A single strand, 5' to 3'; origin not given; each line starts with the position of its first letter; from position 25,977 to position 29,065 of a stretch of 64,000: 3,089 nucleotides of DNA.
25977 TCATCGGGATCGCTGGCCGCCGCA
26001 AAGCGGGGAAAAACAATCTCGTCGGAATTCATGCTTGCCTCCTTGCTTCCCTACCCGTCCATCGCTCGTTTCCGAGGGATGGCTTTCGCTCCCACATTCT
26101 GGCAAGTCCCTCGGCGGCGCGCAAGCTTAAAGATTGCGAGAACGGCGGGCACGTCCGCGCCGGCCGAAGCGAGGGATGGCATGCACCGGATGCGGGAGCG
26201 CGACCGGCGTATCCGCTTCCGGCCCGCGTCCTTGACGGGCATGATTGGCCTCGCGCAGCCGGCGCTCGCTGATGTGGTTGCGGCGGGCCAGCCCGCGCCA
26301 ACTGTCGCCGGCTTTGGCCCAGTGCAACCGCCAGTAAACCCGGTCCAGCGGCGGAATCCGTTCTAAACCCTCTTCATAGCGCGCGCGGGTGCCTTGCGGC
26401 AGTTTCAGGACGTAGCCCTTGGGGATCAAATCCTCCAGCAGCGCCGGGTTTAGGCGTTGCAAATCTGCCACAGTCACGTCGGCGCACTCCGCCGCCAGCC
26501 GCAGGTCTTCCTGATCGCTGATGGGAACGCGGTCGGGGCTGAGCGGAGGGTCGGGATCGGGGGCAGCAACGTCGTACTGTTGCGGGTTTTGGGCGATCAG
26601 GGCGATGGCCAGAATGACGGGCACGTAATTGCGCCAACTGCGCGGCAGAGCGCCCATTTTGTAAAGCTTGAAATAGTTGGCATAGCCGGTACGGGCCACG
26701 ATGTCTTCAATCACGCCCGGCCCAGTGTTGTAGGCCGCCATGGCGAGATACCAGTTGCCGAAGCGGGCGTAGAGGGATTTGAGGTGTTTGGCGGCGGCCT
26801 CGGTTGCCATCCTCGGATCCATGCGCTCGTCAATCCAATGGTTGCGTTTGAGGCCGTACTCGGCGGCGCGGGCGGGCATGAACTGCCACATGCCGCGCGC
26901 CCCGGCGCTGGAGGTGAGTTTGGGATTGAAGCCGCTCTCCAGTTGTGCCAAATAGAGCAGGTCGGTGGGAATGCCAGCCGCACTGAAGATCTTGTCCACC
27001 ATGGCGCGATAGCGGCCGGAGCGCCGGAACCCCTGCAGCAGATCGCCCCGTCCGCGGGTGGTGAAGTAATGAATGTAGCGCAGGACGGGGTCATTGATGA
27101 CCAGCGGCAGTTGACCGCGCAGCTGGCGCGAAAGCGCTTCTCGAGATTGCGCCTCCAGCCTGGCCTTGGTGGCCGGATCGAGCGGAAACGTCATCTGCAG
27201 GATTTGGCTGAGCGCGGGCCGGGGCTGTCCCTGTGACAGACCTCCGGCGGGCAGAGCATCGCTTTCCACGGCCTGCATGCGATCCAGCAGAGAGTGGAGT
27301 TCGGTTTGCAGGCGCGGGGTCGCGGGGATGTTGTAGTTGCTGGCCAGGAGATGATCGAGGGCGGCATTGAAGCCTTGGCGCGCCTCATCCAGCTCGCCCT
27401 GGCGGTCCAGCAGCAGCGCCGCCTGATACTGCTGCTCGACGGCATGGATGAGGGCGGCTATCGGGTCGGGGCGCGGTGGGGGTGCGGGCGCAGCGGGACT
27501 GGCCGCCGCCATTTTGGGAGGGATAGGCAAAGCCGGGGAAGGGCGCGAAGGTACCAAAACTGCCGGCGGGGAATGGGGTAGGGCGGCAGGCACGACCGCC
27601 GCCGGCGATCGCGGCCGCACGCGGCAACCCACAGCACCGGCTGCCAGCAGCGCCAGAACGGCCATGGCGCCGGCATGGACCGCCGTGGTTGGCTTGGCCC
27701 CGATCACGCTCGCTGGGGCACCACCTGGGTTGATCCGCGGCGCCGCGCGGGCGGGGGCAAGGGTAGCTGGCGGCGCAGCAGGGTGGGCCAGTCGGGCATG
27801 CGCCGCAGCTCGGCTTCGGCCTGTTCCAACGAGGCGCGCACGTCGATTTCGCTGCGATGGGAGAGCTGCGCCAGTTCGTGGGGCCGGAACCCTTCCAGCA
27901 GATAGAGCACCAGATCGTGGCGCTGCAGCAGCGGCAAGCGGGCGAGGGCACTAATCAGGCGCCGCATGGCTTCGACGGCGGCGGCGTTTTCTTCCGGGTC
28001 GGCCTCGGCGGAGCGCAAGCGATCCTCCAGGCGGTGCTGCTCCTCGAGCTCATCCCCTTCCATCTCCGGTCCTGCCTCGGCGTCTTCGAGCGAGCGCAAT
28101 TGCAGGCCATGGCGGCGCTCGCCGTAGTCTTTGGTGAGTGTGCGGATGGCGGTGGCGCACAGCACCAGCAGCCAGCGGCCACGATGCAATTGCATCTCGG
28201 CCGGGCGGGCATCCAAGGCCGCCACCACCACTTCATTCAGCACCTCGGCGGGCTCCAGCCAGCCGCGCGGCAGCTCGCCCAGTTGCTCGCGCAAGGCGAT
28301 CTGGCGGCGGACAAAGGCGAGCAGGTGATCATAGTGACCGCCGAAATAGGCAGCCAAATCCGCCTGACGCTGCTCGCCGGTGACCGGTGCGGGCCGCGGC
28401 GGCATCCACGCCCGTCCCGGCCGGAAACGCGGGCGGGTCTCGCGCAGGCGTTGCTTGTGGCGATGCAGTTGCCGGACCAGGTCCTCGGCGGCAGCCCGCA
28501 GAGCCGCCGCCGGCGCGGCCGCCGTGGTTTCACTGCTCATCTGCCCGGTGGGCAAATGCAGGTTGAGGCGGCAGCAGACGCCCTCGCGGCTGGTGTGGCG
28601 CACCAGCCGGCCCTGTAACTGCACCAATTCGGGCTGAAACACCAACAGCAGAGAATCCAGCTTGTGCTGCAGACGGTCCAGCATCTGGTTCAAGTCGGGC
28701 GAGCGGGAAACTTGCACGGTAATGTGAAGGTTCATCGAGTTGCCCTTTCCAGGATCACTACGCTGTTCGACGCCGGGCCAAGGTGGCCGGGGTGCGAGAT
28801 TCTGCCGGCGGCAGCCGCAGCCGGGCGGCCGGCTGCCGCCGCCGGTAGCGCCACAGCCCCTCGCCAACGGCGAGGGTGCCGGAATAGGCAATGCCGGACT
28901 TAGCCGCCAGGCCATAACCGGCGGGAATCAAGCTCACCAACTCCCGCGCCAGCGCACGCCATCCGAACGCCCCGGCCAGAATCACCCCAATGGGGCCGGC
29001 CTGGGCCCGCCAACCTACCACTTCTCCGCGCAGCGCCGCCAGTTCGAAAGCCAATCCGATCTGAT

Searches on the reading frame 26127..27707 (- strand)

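Call 41: search_protein_families(library=pfam, proteins=[window:26127-27707:-], max_evalue=0.001)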
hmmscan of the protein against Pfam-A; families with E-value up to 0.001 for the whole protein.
window:26127-27707:- (526 aa): 2 families
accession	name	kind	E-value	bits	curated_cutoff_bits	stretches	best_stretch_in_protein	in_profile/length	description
PF01464.25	SLT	-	9.3e-27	93.4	21.3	1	249-341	16-109/117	Transglycosylase SLT domain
PF01476.26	LysM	-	0.00045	20.5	20.9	0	465-491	4-30/43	LysM domain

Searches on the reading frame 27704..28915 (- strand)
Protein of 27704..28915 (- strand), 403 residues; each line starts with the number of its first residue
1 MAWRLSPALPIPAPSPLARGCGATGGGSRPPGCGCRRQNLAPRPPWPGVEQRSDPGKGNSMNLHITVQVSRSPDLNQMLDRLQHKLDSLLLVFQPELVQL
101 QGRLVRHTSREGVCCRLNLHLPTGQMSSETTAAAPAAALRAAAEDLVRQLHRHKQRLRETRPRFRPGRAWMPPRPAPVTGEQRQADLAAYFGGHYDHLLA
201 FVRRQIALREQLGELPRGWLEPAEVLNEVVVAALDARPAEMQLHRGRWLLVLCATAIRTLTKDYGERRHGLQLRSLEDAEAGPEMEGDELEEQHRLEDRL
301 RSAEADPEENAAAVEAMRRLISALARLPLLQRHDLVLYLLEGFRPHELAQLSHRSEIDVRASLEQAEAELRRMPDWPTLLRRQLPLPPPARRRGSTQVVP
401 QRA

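Call 41: search_protein_families(library=pfam, proteins=[window:27704-28915:-], max_evalue=0.001)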
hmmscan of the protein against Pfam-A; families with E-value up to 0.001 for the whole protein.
window:27704-28915:- (403 aa): 2 families
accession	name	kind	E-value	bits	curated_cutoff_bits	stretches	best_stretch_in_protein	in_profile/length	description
PF02482.25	Ribosomal_S30AE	-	0.00011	23.3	23.7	1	84-158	23-88/88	Sigma 54 modulation protein / S30EA ribosomal protein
PF22233.2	PhyR_sigma-like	-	0.00078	19.6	27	0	324-371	1-48/50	Response regulator PhyR, sigma-like domain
